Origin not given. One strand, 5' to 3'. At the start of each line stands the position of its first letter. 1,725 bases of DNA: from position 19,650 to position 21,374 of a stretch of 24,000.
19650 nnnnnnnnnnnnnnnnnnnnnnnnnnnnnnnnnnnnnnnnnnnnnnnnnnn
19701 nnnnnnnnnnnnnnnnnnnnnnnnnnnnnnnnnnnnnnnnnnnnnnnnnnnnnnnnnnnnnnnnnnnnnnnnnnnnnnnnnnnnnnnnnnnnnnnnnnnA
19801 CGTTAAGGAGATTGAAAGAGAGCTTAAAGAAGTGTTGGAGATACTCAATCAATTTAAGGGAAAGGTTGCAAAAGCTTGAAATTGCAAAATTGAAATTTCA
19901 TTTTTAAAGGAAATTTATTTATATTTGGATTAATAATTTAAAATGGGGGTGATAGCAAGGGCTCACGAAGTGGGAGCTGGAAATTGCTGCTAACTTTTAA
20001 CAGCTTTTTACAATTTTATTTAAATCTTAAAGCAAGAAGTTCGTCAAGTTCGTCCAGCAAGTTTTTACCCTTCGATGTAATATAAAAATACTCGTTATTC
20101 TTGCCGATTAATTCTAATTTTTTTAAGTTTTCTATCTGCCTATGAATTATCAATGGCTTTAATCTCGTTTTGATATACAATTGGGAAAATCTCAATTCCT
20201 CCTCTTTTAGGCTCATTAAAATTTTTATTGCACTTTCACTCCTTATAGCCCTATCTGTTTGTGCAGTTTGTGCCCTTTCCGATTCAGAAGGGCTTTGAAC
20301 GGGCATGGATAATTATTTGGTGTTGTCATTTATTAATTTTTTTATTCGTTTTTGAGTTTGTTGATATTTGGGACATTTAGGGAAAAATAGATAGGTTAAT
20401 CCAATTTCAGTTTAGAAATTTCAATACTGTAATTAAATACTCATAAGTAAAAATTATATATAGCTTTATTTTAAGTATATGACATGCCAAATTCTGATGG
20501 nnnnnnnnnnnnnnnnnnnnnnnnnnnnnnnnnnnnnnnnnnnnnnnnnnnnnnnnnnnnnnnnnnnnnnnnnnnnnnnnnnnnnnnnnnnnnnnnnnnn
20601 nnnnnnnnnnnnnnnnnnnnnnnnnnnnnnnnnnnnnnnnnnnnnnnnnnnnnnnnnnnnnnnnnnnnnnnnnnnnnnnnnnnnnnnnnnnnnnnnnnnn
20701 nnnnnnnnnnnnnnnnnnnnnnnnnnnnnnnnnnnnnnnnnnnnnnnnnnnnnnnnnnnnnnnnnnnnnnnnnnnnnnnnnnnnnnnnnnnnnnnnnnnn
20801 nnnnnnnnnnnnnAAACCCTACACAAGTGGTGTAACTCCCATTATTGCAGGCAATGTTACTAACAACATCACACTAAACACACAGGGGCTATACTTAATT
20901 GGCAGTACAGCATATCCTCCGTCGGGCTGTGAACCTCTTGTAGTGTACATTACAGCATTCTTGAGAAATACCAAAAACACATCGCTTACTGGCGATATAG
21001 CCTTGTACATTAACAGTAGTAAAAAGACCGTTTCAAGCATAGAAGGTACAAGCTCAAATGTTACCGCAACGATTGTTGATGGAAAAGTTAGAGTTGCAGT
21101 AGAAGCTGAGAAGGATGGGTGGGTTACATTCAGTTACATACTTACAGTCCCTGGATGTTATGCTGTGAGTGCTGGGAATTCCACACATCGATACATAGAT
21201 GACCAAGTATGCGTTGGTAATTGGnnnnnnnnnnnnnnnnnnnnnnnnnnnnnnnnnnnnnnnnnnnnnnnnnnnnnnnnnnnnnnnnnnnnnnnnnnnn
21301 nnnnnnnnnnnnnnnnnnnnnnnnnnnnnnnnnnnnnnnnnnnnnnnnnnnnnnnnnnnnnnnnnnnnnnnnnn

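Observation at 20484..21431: Stand-alone archaellin with a ~120-residue inserted block that holds all its N-glycosylation sequons, plus an atypical non-basic leader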

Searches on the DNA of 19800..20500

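Call 77: search_rna_families(source=window, start=19800, end=20500, threshold=evalue, max_evalue=1)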
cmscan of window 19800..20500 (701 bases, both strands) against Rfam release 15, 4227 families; matches with E-value up to 1: 0.
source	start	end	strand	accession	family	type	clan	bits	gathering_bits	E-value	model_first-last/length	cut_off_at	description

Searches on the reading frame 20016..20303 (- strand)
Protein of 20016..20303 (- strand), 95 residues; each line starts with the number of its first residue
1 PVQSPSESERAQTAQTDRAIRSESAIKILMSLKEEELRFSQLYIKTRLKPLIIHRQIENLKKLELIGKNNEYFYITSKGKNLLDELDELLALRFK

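Call 6: search_protein_families(library=pfam, proteins=[window:20016-20303:-], max_evalue=0.01)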
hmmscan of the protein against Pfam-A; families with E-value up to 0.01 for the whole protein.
window:20016-20303:- (95 aa): 4 families
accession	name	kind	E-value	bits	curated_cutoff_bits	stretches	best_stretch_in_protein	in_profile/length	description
PF14947.12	HTH_45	-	8.1e-08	32.6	25.5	1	26-91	9-74/77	Winged helix-turn-helix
PF25213.1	HVO_A0261_N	-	1.3e-05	25.4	35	1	16-90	4-78/86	HVO_A0261 N-terminal domain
PF01022.26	HTH_5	-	0.0022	18.3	22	1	24-66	3-45/47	Bacterial regulatory protein, arsR family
PF21715.3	CggR_N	-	0.0022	18.1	30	0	53-89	34-70/71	CggR N-terminal DNA binding domain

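Call 64: search_protein_families(library=ncbifam, proteins=[window:20016-20303:-], max_evalue=0.01)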
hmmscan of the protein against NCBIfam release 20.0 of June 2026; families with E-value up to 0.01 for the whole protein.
window:20016-20303:- (95 aa): 2 families
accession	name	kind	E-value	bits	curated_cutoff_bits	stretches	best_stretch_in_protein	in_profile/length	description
NF053610.1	Sso10a_fam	subfamily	4e-05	23.6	60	1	25-83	7-64/64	Sso10a family chromatin protein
TIGR01056.1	topB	subfamily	0.0019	16.7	515.75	1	57-90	526-559/706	DNA topoisomerase III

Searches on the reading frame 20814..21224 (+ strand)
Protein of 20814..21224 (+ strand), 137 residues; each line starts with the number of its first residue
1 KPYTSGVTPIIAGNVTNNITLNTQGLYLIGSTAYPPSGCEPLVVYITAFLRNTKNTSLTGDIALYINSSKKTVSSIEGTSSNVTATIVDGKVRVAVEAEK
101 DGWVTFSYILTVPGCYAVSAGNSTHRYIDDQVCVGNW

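Call 18: search_protein_representatives(protein=window:20814-21224:+)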
Query: 137 residues. Proteins with E-value up to 0.001 (for the whole library): 2; up to 1e-10: 1; up to 1e-30: 1. The best 2 are listed.
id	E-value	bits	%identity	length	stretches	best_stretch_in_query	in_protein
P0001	3.1e-83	293.0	100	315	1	1-137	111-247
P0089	1.3e-04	38.6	41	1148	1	15-130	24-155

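Call 22: search_protein_families(library=pfam, proteins=[window:20814-21224:+, P0089], max_evalue=10)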
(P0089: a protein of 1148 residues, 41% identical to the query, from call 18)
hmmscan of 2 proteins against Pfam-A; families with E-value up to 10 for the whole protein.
seq(137 aa): 3 families
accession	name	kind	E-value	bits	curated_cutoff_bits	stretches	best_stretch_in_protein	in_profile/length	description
PF20578.4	aBig_2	-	0.035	14.4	27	1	51-107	14-68/89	Atrophied bacterial Ig domain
PF15534.11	Ntox35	-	0.044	14.9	23.6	1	66-94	45-73/78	Bacterial toxin 35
PF00630.25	Filamin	-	0.053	14.8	26.9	1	51-119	30-79/93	Filamin/ABP280 repeat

P0089 (1148 aa): 19 families
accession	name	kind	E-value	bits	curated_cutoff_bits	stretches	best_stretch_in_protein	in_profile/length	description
PF07705.17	CARDB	-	1.2e-31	109.3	22.7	1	992-1093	1-101/101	CARDB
PF13584.12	BatD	-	0.00015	22.8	24.1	2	1001-1074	2-74/92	BatD DUF11 like domain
PF14524.12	Wzt_C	-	0.00016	22.1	30.4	1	1031-1078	60-109/143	Wzt C-terminal domain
PF13405.12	EF-hand_6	-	0.00094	19.2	25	1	1106-1126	7-27/30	EF-hand domain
PF00036.39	EF-hand_1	-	0.0013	18.6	25.4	1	1106-1125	7-26/29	EF hand domain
PF13202.12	EF-hand_5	-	0.0039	17.1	25.9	1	1107-1123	7-23/25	EF hand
PF01186.22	Lysyl_oxidase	-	0.0097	16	20.4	1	1064-1099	161-196/204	Lysyl oxidase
PF13499.12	EF-hand_7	-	0.011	16.5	30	1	1106-1143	9-47/67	EF-hand domain pair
PF16640.11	Big_3_5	-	0.013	16.5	35.5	2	1000-1087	1-81/88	Bacterial Ig-like domain (group 3)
PF02752.27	Arrestin_C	-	0.015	16.1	27.7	1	641-679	5-42/137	Arrestin (or S-antigen), C-terminal domain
PF01835.25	MG2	-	0.018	15.8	32.8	1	181-231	28-79/96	MG2 domain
PF07495.19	Y_Y_Y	-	0.018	15.4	26.6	1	1054-1085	26-56/65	Y_Y_Y domain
PF12690.13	BsuPI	-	0.064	13.7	22.9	1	1047-1075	66-96/101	Intracellular proteinase inhibitor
PF00044.30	Gp_dh_N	-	0.099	13.4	31.7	1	695-773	19-95/101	Glyceraldehyde 3-phosphate dehydrogenase, NAD binding domain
PF22544.2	HYDIN_VesB_CFA65-like_Ig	-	0.1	13.2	25.5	1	1011-1081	19-90/100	HYDIN/CFA65/VesB-like, Ig-like domain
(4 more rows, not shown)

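Call 23: find_homologous_proteins(query=A3, max_evalue=0.01)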
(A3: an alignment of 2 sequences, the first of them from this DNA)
Query A3 (2 sequences): 140 candidates shared short words with the query, none scored E <= 0.01.

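Call 24: list_cluster_members(proteins=[P0089, P0001])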
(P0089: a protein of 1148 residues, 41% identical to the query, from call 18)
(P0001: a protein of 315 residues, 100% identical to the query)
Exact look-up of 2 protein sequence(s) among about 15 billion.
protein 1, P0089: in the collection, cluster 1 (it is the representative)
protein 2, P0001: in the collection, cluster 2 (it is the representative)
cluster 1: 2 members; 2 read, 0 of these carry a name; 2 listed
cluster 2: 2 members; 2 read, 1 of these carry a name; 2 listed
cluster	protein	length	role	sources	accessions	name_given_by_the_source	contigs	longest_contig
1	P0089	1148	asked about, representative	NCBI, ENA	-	-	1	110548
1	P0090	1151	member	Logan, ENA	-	-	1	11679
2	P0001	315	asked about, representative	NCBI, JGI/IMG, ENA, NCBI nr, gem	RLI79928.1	hypothetical protein DRP05_02435 [Archaeoglobales archaeon] | MAG: hypothetical protein DRP05_02435 [Archaeoglobales archaeon]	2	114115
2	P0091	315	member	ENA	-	-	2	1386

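Call 26: find_encoding_contigs(protein=P0089, flank=8000, max_places=2)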
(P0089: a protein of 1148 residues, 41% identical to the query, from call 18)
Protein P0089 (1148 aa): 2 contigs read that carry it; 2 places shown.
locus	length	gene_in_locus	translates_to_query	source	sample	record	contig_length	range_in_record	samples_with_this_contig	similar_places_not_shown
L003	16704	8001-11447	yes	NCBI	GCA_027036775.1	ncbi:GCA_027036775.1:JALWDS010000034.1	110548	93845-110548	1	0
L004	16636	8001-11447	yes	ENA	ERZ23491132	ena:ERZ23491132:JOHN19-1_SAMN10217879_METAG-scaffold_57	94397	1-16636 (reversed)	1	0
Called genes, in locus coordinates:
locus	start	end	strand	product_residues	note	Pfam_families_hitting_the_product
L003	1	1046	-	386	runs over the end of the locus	PF01751:Toprim, PF13155:Toprim_2 (weak), PF13662:Toprim_4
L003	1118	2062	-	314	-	PF04055:Radical_SAM, PF08608:Wyosine_form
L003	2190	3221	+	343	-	PF02926:THUMP, PF14419:SPOUT_MTase_2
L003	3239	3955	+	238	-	PF10015:ThermoDBP-RP_arch, PF20754:Thermo-DBP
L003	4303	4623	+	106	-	-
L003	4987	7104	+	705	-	PF13229:Beta_helix, PF05048:NosD, PF13229:Beta_helix, PF05048:NosD, PF13229:Beta_helix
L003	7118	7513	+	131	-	PF13499:EF-hand_7 (faint)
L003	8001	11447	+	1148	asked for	PF07705:CARDB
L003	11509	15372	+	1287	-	PF08126:Propeptide_C25, PF01364:Peptidase_C25, PF05048:NosD, PF13229:Beta_helix, PF05048:NosD, PF13229:Beta_helix (weak)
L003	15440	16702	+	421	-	?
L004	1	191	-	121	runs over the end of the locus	PF13298:LigD_N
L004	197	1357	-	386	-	PF01751:Toprim, PF13155:Toprim_2 (weak), PF13662:Toprim_4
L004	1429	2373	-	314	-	PF04055:Radical_SAM, PF08608:Wyosine_form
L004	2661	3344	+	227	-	PF14419:SPOUT_MTase_2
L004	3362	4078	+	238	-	PF10015:ThermoDBP-RP_arch, PF20754:Thermo-DBP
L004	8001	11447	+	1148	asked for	PF07705:CARDB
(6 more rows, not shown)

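Call 35: search_solved_structures(query=A3, max_evalue=10, show_alignments=2)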
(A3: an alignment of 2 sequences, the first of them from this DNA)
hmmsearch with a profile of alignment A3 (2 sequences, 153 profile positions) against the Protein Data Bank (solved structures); distinct sequences matched with E-value up to 10: 1.
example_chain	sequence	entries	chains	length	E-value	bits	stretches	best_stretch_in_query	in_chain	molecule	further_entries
6a4m_A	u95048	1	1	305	0.29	14.4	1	30-76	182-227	Uric acid degradation bifunctional protein PucL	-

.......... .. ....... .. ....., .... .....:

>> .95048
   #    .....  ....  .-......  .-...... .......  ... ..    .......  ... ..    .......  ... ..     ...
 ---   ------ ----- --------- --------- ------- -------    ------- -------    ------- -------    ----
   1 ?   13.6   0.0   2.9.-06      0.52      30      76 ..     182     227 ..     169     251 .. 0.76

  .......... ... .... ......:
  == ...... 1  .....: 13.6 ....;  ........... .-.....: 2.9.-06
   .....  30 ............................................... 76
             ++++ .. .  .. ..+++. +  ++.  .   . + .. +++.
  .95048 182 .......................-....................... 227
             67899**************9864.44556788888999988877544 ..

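Call 44: predict_structure(alignment_id=A3)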
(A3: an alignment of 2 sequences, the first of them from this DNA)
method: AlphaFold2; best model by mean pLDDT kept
length: 137 residues; sequences in the alignment: 2
mean_pLDDT: 66.3   pTM: 0.62
mean pLDDT of the five models: 66.3, 63.7, 58.9, 56.5, 54.2
residues with pLDDT >= 90: 0; 70-90: 79; 50-70: 25; < 50: 33
segments of 3 or more residues with pLDDT < 50: 1-9, 13-24, 122-130
pLDDT, mean of each block of 10 residues (from residue 1): 39 40 56 78 80 72 68 84 85 80 81 69 40 53
secondary structure, 60 per line:
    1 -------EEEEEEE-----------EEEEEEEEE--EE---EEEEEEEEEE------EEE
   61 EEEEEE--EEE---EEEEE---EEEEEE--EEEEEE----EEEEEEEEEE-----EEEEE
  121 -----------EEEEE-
elements in order: E8-14 E26-34 E42-51 E58-66 E69-71 E75-79 E83-88 E91-96 E101-110 E116-120 E132-136

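Call 48: fold_search(model_id=the predicted structure, library=pdb)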
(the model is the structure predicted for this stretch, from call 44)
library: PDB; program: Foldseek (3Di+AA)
matches with E <= 10: 715; with E <= 0.001: 0
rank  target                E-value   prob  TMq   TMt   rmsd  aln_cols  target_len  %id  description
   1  9wyg                  7.5e-02  0.44  0.31  0.22  16.0       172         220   13  Crystal structure of HAstV8 spike (released 2026-02-11)
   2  9wyd_C                7.5e-02  0.41  0.30  0.21  14.2       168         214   10  Crystal structure of HAstV8 spike and FcRn (released 2026-02-11)
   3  3qsq                  1.1e-01  0.33  0.30  0.21  15.1       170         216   12  Crystal structure of the projection domain of the human astrovirus capsid protein (released 2011-07-20)
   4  1wza                  1.2e-01  0.82  0.29  0.10  10.8        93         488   10  Crystal structure of alpha-amylase from H.orenii (released 2006-04-11)
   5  3rd6_A                1.6e-01  0.16  0.19  0.19  11.1        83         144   14  Crystal structure of Mll3558 protein from Rhizobium loti. Northeast Structural Genomics Consortium target id MlR403 (released 2011-05-25)
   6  4pw4                  1.7e-01  0.82  0.38  0.08   6.6       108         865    8  Crystal structure of Aminopeptidase N in complex with phosphonic acid analogue of homophenylalanine L-(R)-hPheP (released 2014-06-25)
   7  7rk2_A                1.9e-01  0.30  0.31  0.23  13.9       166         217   10  Crystal structure of the human astrovirus serotype 8 capsid spike in complex with scFv 2D9, an astrovirus-neutralizing (released 2021-10-13)
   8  2gtq                  2.0e-01  0.84  0.38  0.08   5.3       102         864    9  Crystal structure of aminopeptidase N from human pathogen Neisseria meningitidis (released 2006-05-30)
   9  4qhp                  2.0e-01  0.75  0.36  0.08   5.2       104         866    9  Crystal structure of Aminopeptidase N in complex with the phosphinic dipeptide analogue LL-(R,S)-hPheP[CH2]Phe(4-CH2NH2) (released 2014-09-24)
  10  4qpe                  2.1e-01  0.75  0.36  0.08   5.2       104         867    9  Crystal structure of Aminopeptidase N in complex with N-cyclohexyl-1,2-diaminoethylphosphonic acid (released 2014-09-24)
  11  6a6y_A                2.3e-01  0.44  0.30  0.27  14.3       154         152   11  Crystal Structure of Asf1 from Plasmodium falciparum (released 2018-07-18)
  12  7rk1_B                2.3e-01  0.23  0.28  0.20  15.3       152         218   12  Crystal structure of the human astrovirus serotype 8 capsid spike in complex with scFv 3E8, an astrovirus-neutralizing (released 2021-10-13)
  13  4g2a                  2.4e-01  0.69  0.40  0.21   7.3       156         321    8  Crystal structure of a putative nutrient binding protein (lpg2210) from Legionella pneumophila subsp. pneumophila str. P (released 2012-08-29)
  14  3k8l_A                2.8e-01  0.80  0.28  0.07   9.7        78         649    8  Crystal structure of SusG-D498N mutant with maltoheptaose (released 2010-03-02)
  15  3wy4_B                2.8e-01  0.44  0.27  0.11  10.6        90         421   11  Crystal structure of alpha-glucosidase mutant E271Q in complex with maltose (released 2015-06-10)
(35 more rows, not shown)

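Call 52: find_encoding_contigs(protein=P0091, flank=3000, max_places=4)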
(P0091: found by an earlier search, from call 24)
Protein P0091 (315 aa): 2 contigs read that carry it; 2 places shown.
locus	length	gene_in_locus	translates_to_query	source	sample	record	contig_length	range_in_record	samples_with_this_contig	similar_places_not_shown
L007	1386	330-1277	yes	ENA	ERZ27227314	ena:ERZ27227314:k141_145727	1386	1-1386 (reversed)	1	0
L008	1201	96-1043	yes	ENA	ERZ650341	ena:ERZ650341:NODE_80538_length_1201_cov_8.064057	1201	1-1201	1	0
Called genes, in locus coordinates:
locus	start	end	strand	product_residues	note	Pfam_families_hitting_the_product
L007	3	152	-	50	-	?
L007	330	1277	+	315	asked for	PF01917:Flagellin_arch-type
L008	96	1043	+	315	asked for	PF01917:Flagellin_arch-type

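Call 57: find_related_loci(query=A3, collection=genome_contigs, flank=6000)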
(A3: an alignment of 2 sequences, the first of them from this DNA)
Query A3 (137 aa) in genome_contigs; peptide patterns used: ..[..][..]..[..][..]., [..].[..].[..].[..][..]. (x = any residue, [..] = any of these).
51 stretches matched a pattern; 1 encode a relative of the query (tblastn E <= 1e-3); 1 distinct loci.
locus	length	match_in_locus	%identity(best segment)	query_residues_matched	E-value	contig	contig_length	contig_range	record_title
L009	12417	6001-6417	36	8-134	1e-14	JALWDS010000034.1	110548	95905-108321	MAG: Archaeoglobaceae archaeon isolate T11_maxbin2_scaf2bin.312 T11_NODE_37_length_110548_cov_63.362033, whole genome sh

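Call 58: find_related_loci(query=A3, collection=metagenome_contigs, flank=6000)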
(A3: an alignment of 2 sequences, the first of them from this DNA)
Query A3 (137 aa) in metagenome_contigs; peptide patterns used: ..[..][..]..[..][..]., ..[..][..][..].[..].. (x = any residue, [..] = any of these).
153 stretches matched a pattern; 1 encode a relative of the query (tblastn E <= 1e-3); 1 distinct loci.
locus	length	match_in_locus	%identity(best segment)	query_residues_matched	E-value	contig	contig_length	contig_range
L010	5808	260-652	39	8-124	1e-18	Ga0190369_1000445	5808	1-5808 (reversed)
